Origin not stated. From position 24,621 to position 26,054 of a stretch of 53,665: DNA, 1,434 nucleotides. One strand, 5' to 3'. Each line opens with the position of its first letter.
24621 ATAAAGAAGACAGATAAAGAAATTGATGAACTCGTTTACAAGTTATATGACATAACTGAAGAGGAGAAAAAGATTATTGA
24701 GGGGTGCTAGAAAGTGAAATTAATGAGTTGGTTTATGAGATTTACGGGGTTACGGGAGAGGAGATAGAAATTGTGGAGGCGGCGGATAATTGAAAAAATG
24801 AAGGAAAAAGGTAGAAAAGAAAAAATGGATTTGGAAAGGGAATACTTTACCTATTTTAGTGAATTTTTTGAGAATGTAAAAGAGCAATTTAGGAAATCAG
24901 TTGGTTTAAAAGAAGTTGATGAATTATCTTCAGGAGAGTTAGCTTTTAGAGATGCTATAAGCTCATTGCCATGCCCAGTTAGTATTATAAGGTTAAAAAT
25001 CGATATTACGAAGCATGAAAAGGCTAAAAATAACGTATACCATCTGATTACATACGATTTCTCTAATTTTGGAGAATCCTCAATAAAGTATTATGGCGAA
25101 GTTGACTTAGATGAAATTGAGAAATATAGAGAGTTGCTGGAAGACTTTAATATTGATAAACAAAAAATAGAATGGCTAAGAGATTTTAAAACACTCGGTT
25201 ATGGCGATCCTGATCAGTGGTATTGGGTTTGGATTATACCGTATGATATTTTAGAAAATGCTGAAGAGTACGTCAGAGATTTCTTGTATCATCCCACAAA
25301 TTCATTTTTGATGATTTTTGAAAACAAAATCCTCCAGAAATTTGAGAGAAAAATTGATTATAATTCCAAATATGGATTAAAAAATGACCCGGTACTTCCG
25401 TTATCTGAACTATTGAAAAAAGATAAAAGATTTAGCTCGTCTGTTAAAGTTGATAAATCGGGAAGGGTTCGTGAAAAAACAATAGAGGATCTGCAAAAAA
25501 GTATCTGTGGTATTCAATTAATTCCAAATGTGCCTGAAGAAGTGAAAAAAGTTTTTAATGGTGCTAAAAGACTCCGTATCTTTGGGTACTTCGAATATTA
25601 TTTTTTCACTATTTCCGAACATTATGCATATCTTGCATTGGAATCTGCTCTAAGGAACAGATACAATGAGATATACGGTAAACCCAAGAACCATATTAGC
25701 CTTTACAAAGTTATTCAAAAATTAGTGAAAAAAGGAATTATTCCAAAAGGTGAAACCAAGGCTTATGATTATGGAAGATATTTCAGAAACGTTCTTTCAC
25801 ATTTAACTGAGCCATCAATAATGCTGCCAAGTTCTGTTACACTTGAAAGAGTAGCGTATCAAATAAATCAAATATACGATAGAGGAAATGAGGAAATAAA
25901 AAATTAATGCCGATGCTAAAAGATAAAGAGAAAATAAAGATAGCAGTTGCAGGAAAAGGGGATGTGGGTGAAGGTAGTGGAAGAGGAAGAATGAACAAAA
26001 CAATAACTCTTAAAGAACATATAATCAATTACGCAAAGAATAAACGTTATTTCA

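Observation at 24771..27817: HEPN-like protein translationally coupled to an AbiEi/AbiEii pair: candidate undescribed three-gene abortive-infection module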

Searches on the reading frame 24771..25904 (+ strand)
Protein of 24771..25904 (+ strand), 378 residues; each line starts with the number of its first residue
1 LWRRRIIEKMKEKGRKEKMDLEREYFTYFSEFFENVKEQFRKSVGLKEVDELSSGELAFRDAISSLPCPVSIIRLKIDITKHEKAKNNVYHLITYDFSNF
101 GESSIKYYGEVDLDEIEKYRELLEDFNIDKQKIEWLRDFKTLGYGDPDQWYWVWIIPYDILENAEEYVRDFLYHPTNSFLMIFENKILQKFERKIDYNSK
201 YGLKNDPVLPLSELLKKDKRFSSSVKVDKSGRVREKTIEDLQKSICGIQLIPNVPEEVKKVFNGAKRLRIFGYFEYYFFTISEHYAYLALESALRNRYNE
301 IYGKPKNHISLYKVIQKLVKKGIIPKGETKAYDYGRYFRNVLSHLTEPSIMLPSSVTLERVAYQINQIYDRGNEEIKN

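Call 6: search_protein_families(library=pfam, proteins=[window:24771-25904:+], max_evalue=1)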
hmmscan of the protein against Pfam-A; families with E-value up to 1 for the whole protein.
window:24771-25904:+ (378 aa): 1 family
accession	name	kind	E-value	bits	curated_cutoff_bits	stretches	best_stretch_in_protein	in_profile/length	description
PF13643.11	DUF4145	-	0.00089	19.7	23.1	1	306-345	35-71/88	Domain of unknown function (DUF4145)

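Call 7: search_protein_families(library=padloc, proteins=[window:24771-25904:+], max_evalue=1)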
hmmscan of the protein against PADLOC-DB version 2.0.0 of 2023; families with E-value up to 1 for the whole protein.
window:24771-25904:+ (378 aa): 0 families

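Call 8: search_protein_families(library=ncbifam, proteins=[window:24771-25904:+], max_evalue=1)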
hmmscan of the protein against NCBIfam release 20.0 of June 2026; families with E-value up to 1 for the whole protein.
window:24771-25904:+ (378 aa): 2 families
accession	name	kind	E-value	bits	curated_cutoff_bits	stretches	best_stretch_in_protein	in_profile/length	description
TIGR02939.1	RpoE_Sigma70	equivalog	0.027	14.5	236.15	1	9-77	112-175/190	RNA polymerase sigma factor RpoE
NF047500.1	choline_R_CudC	equivalog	0.25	11.2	218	1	9-38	72-102/171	choline uptake/conversion transcriptional regulator CudC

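Call 10: find_homologous_proteins(query=window:24798-25904:+, max_evalue=0.001)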
Query window:24798-25904:+ (369 aa): 94 proteins with E <= 0.001 among 3156 candidates.
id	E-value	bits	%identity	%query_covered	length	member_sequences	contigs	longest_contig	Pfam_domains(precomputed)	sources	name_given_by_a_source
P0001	9.7e-244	826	100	100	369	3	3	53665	-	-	-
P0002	2.6e-220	749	92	99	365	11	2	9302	-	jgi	-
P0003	2.8e-189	647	91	78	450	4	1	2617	-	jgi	-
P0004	6.3e-184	629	80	97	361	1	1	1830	-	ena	-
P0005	3.8e-178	610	75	99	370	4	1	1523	-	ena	-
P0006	3.2e-177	607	77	96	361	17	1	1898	-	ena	-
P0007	1.7e-176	605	76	99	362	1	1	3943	-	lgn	-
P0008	2.4e-175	601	76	97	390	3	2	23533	-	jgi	-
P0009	4.0e-175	600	76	98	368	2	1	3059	-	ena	-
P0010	3.5e-174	597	76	96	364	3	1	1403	-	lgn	-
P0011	2.7e-173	594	75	98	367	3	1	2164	-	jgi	jgi:hypothetical protein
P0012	4.9e-172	590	76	97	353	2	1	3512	-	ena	-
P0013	5.9e-172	590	75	97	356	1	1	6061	-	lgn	-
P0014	9.4e-172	589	75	98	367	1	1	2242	-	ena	-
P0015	1.8e-171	588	73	98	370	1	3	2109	-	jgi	-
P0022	2.1e-166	572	72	97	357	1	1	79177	-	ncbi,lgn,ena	-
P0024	2.6e-164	565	70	96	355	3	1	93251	-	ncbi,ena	-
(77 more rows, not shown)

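Call 14: find_encoding_contigs(protein=P0022, flank=8000, max_places=3)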
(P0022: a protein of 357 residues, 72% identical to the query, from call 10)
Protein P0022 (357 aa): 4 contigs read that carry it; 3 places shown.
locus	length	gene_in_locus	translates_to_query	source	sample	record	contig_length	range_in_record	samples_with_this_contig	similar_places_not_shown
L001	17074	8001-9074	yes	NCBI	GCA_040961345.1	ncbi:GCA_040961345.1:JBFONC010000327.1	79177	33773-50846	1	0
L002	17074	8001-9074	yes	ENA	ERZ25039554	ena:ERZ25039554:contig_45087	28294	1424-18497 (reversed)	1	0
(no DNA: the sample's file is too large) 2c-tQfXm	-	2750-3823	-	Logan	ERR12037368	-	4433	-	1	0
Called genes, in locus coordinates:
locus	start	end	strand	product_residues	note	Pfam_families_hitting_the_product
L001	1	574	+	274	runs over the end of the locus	-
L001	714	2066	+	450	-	PF13365:Trypsin_2, PF00515:TPR_1, PF07719:TPR_2, PF13181:TPR_8, PF13432:TPR_16, PF13414:TPR_11, PF00515:TPR_1, PF13181:TPR_8, +30 more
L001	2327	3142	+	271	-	PF11185:DUF2971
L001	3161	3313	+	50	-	-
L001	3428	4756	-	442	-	PF00078:RVT_1, PF08388:GIIM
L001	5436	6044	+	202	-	-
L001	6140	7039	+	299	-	-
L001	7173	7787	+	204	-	-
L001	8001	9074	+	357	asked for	-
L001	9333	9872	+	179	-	PF12836:HHH_3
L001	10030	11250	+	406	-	-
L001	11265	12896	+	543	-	PF07669:Eco57I, PF22837:M_Eco57I_C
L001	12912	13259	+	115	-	-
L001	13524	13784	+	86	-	-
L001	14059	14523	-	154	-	PF07977:FabA, PF22818:ApeI-like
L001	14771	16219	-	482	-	PF02310:B12-binding, PF04055:Radical_SAM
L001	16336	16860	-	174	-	PF01797:Y1_Tnp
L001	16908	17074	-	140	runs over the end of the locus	PF13279:4HBT_2, PF03061:4HBT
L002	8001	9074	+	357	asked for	-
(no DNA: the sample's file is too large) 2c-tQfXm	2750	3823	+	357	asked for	-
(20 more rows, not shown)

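Call 15: find_encoding_contigs(protein=P0024, flank=8000, max_places=3)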
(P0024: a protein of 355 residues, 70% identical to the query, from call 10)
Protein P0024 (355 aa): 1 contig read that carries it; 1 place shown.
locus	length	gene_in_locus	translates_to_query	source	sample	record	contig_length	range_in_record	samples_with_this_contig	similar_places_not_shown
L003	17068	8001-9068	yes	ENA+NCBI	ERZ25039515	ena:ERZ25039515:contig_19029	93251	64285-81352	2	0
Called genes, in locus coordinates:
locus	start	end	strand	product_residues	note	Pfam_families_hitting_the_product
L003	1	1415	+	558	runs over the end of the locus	PF01266:DAO (faint), PF07992:Pyr_redox_2, PF13738:Pyr_redox_3, PF00070:Pyr_redox, PF02852:Pyr_redox_dim, PF00581:Rhodanese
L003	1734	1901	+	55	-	-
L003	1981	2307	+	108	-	PF11969:DcpS_C, PF01230:HIT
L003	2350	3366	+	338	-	PF00561:Abhydrolase_1, PF12146:Hydrolase_4, PF12697:Abhydrolase_6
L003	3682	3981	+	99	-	-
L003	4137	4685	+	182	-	PF03938:OmpH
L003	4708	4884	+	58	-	-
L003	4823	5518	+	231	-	-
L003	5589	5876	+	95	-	PF03992:ABM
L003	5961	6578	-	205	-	PF00174:Oxidored_molyb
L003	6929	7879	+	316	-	-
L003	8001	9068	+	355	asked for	-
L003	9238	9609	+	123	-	-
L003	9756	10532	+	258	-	-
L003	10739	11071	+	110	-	-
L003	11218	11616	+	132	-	-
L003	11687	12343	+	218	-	-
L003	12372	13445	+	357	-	PF20247:DUF6602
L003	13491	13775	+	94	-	PF13744:HTH_37, PF04545:Sigma70_r4 (weak), PF13560:HTH_31 (weak), PF01381:HTH_3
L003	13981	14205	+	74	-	PF09720:Unstab_antitox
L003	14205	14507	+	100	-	PF05016:ParE_toxin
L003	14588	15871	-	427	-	PF09861:Lar_N, PF21113:LarA_C (weak)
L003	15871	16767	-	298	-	PF02775:TPP_enzyme_C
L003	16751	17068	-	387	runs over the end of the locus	PF01855:POR_N, PF17147:PFOR_II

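Call 16: find_related_loci(query=A1, collection=metagenome_contigs, flank=8000)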
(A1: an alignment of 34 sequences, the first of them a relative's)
Query A1 (369 aa) in metagenome_contigs; peptide patterns used: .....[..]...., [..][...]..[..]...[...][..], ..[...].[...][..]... (x = any residue, [..] = any of these).
382 stretches matched a pattern; 137 encode a relative of the query (tblastn E <= 1e-3); the best 80 are kept; 80 distinct loci.
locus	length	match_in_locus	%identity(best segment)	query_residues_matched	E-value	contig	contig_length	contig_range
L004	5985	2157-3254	92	4-369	0e+0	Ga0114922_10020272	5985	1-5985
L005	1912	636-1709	78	1-362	0e+0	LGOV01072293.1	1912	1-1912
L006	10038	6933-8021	75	1-367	0e+0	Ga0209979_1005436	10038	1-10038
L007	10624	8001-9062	76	7-364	1e-180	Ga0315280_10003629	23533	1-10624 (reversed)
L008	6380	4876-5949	73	5-366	1e-174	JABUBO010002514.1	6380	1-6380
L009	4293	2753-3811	71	10-366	1e-171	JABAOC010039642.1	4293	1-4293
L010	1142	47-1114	70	3-363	0e+0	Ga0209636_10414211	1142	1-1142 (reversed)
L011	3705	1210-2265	68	7-362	1e-166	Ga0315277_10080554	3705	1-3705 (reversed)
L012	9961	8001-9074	66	1-362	8e-159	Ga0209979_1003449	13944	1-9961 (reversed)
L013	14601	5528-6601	65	1-362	1e-155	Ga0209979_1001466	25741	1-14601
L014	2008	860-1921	65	3-360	3e-164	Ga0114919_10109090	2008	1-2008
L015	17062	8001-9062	59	6-362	2e-142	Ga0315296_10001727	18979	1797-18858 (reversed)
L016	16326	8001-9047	57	8-362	2e-131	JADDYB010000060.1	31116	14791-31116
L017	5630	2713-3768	56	7-361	3e-132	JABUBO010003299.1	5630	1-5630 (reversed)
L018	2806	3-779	75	103-365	2e-131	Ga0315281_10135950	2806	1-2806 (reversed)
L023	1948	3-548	73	181-362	3e-86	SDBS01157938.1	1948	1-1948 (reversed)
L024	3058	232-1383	38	11-360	2e-68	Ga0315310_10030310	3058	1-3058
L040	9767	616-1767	35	15-360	1e-60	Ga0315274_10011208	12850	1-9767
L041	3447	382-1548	34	10-360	9e-61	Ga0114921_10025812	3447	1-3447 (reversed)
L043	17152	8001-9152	37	11-360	5e-65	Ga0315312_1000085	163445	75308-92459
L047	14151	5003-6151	34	15-360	1e-57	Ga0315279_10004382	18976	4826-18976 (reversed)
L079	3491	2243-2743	49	205-369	9e-45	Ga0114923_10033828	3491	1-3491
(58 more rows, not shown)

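Call 17: find_related_loci(query=A1, collection=genome_contigs, flank=8000)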
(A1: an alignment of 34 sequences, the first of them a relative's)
Query A1 (369 aa) in genome_contigs; peptide patterns used: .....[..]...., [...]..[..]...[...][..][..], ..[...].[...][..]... (x = any residue, [..] = any of these).
116 stretches matched a pattern; 18 encode a relative of the query (tblastn E <= 1e-3); 18 distinct loci.
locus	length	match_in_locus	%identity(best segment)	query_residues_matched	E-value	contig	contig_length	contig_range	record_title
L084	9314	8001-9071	75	7-367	0e+0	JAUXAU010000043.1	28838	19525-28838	MAG: Thermoplasmatota archaeon isolate CSMAG_2770 CSMAG_2770_k141_429368_length_28838_cov_18.9724, whole genome shotgun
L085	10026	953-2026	65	1-362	4e-155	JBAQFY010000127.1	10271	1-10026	MAG: Sedimentisphaerales bacterium isolate MFD06995_ilm_asm_bin24 k127_75491, whole genome shotgun sequence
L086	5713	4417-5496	49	1-362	3e-114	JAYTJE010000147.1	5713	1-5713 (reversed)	MAG: Nitrospirota bacterium isolate GFS_2908 GFS_2908_146, whole genome shotgun sequence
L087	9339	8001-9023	44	18-369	5e-92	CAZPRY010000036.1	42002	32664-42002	MAG TPA_asm: uncultured bacterium isolate SRP178699_co1_642 genome assembly, contig: NODE_861_length_42002_cov_9.292822,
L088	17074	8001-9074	41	1-362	1e-81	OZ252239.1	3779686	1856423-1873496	MAG: bacterium isolate 864b4b2c-5474-447e-aa23-773c98dba934 genome assembly, chromosome: 1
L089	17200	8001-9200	34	6-362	1e-65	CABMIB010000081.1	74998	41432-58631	uncultured archaeon isolate LFW-280_3_1 genome assembly, contig: LFW28031_63, whole genome shotgun sequence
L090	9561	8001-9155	34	10-360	8e-60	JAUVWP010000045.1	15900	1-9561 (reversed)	MAG: Methanosarcinales archaeon isolate CSMAG_1193 CSMAG_1193_k127_411543_length_15900_cov_342.8296, whole genome shotgu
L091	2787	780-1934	34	10-360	9e-59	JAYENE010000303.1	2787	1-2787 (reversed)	MAG: Thermodesulfobacteriota bacterium isolate MAG063 MAG063_303, whole genome shotgun sequence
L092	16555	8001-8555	48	184-362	2e-50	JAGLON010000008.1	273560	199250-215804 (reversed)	MAG: Candidatus Zixiibacteriota bacterium isolate RS_7_36 ROV157_7.bin.36.fa_8, whole genome shotgun sequence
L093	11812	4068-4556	50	202-362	1e-44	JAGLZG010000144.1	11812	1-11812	MAG: Nanoarchaeota archaeon isolate RS_13_58 ZL320.bin.58.fa_144, whole genome shotgun sequence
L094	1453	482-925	50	199-346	3e-43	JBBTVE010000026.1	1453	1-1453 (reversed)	MAG: Patescibacteria group bacterium isolate H52-bin098_1 H52_bin098_1_000000000026, whole genome shotgun sequence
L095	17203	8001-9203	28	4-365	4e-38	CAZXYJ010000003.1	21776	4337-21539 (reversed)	MAG TPA_asm: uncultured Halobacteria archaeon isolate SRP068000_co2_232 genome assembly, contig: NODE_1662_length_21776_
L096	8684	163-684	41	188-361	7e-38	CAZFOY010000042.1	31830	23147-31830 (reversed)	MAG TPA_asm: uncultured Ignavibacteriales bacterium isolate binchicken_co224_254 genome assembly, contig: NODE_1141_leng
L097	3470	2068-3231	29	10-360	8e-38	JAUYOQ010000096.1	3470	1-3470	MAG: Nitrosopumilaceae archaeon isolate C4_maxbin.083 C4_k141_640838, whole genome shotgun sequence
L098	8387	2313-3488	28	10-364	2e-36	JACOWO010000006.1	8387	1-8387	MAG: Nitrosopumilales archaeon isolate NC_groundwater_128_Ag_B-0.1um_36_13 S3_GD2017_2_B1_scaffold_4644, whole genome sh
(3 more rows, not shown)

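Call 25: predict_structure(alignment_id=A1)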
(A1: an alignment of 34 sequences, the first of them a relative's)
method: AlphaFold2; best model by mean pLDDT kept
length: 369 residues; sequences in the alignment: 34
mean_pLDDT: 89.3   pTM: 0.60
mean pLDDT of the five models: 89.3, 88.9, 85.4, 83.3, 81.7
residues with pLDDT >= 90: 248; 70-90: 96; 50-70: 16; < 50: 9
segments of 3 or more residues with pLDDT < 50: 1-3, 364-369
pLDDT, mean of each block of 10 residues (from residue 1): 59 91 96 82 87 95 95 92 96 93 92 88 92 93 96 95 92 94 86 89 88 84 91 93 96 96 91 94 96 90 95 90 90 75 82 96 50
secondary structure, 60 per line:
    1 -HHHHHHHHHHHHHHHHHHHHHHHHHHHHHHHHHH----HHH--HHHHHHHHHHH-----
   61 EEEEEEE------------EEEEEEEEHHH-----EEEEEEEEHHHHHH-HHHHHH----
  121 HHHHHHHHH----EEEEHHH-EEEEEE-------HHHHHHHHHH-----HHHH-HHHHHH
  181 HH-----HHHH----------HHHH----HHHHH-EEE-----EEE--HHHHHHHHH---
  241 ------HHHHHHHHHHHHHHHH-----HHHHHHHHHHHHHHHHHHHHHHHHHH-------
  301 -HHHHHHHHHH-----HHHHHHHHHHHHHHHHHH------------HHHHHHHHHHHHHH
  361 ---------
elements in order: H2-35 H45-55 E61-67 E80-87 E96-103 H104-109 H111-116 H121-129 E134-137 E142-147 H155-164 H170-173 H175-182 H188-191 H202-205 H210-214 E216-218 E224-226 H229-237 H247-262 H268-293 H302-311 H317-334 H347-360

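Call 27: search_protein_families(library=pfam, alignment_id=A2, max_evalue=0.00001)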
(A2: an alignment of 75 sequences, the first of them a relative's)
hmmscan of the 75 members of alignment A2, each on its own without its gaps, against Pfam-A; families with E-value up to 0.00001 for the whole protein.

A. member 1, L001:7173-7784:+ (204 aa): 0 families

B. families by the number of members that match (of 75 scanned): 58 families (the first 25 are shown)
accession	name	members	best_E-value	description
PF00117.34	GATase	2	2.1e-51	Glutamine amidotransferase class-I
PF00988.28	CPSase_sm_chain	2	1.7e-50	Carbamoyl-phosphate synthase small chain, CPSase domain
PF02384.22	N6_Mtase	2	1.4e-29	N-6 DNA Methylase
PF07719.23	TPR_2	2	4.3e-21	Tetratricopeptide repeat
PF00515.34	TPR_1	2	7.3e-19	Tetratricopeptide repeat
PF14559.12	TPR_19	2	4e-17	Tetratricopeptide repeat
PF13289.12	SIR2_2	2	3.5e-15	SIR2-like domain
PF13181.12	TPR_8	2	5.9e-15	Tetratricopeptide repeat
PF13176.12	TPR_7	2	1.5e-13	Tetratricopeptide repeat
PF13424.12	TPR_12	2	2.1e-13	Tetratricopeptide repeat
PF13432.12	TPR_16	2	7e-13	Tetratricopeptide repeat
PF13428.12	TPR_14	2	5.8e-12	Tetratricopeptide repeat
PF13414.12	TPR_11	2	1.5e-09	TPR repeat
PF12895.13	ANAPC3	2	3.5e-08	Anaphase-promoting complex, cyclosome, subunit 3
PF07721.20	TPR_4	2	7.3e-08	Tetratricopeptide repeat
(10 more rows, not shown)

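Call 29: fold_search(model_id=the predicted structure, library=pdb)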
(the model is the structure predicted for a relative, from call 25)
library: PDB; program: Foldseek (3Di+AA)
matches with E <= 10: 121; with E <= 0.001: 0
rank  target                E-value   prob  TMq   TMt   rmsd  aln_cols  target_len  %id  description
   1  2hsb                  2.6e-01  1.00  0.24  0.61   3.7       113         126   12  Crystal structure of a hepn domain containing protein (af_0298) from archaeoglobus fulgidus at 1.95 A resolution (released 2006-08-15)
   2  7ae6_B                3.8e-01  0.94  0.21  0.45   5.4       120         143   13  Crystal structure of di-AMPylated HEPN(R102A) toxin (released 2020-12-30)
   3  5yep_C                4.2e-01  0.92  0.21  0.49   4.8       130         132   12  Crystal structure of SO_3166-SO_3165 from Shewanella oneidensis (released 2018-03-28)
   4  6m6w_H                4.2e-01  0.90  0.21  0.50   7.7       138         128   13  Crystal structure the toxin-antitoxin MntA-HpeT mutant-Y104A (released 2020-09-30)
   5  7ae6_A                4.9e-01  0.92  0.22  0.47   6.1       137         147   14  Crystal structure of di-AMPylated HEPN(R102A) toxin (released 2020-12-30)
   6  7bxo_G                5.4e-01  0.94  0.23  0.55   4.6       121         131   13  Crystal structure of the toxin-antitoxin with AMP-PNP (released 2020-09-30)
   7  7ae8_B                5.9e-01  0.89  0.22  0.45   5.4       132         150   11  Crystal structure of HEPN(R102A) toxin (released 2020-12-30)
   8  7ae8_D                6.5e-01  0.89  0.22  0.45   5.4       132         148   11  Crystal structure of HEPN(R102A) toxin (released 2020-12-30)
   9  6m6u_G                7.2e-01  0.77  0.21  0.48   7.6       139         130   13  Crystal structure the toxin-antitoxin MntA-HpeT mutant-D39ED41E (released 2020-09-30)
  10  1wwp_A                7.6e-01  0.89  0.21  0.56   6.6       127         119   11  Crystal structure of ttk003001694 from Thermus Thermophilus HB8 (released 2005-07-12)
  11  4nqf_B                7.6e-01  0.85  0.25  0.53  12.1       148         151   11  Crystal structure of HEPN domain protein (released 2014-03-26)
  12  5yep_B                7.9e-01  0.60  0.19  0.42   9.6       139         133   13  Crystal structure of SO_3166-SO_3165 from Shewanella oneidensis (released 2018-03-28)
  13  7ae8_C                8.3e-01  0.84  0.22  0.47   5.4       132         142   11  Crystal structure of HEPN(R102A) toxin (released 2020-12-30)
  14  6m6w_D                8.3e-01  0.75  0.21  0.48   5.2       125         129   12  Crystal structure the toxin-antitoxin MntA-HpeT mutant-Y104A (released 2020-09-30)
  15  6m6u_H                9.2e-01  0.82  0.22  0.50   4.7       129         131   11  Crystal structure the toxin-antitoxin MntA-HpeT mutant-D39ED41E (released 2020-09-30)
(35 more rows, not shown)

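Call 30: search_protein_families(library=pfam, alignment_id=A3, max_evalue=0.00001)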
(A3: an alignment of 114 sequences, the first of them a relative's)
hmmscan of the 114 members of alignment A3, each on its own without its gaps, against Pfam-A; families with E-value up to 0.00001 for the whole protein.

A. member 1, L001:9333-9869:+ (179 aa): 1 family
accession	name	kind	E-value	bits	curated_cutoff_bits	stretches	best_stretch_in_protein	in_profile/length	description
PF12836.13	HHH_3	-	1.3e-18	67.3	27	1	117-176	5-64/65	Helix-hairpin-helix motif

B. families by the number of members that match (of 114 scanned): 108 families (the first 25 are shown)
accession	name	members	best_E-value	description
PF22468.2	ACT_9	2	2.3e-52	ACT domain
PF00004.35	AAA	2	2.7e-34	ATPase family associated with various cellular activities (AAA)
PF07669.17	Eco57I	2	2.5e-28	Eco57I restriction-modification methylase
PF02384.22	N6_Mtase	2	1.2e-25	N-6 DNA Methylase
PF01842.31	ACT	2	9.6e-20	ACT domain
PF12728.13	HTH_17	2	2.6e-11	Helix-turn-helix domain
PF20473.4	MmeI_Mtase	2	2.4e-08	MmeI, DNA-methyltransferase domain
PF01680.23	SOR_SNZ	1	2.6e-105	SOR/SNZ family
PF00890.30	FAD_binding_2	1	6.8e-99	FAD binding domain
PF18135.7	Type_ISP_C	1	1.2e-92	Type ISP C-terminal specificity domain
PF01425.27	Amidase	1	2.9e-77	Amidase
PF18766.7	SWI2_SNF2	1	1.3e-65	SWI2/SNF2 ATPase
PF03600.22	CitMHS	1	4.3e-58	Citrate transporter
PF06745.19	ATPase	1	3.7e-52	KaiC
PF04313.20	HSDR_N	1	4.3e-38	Type I restriction enzyme R protein N terminus (HSDR_N)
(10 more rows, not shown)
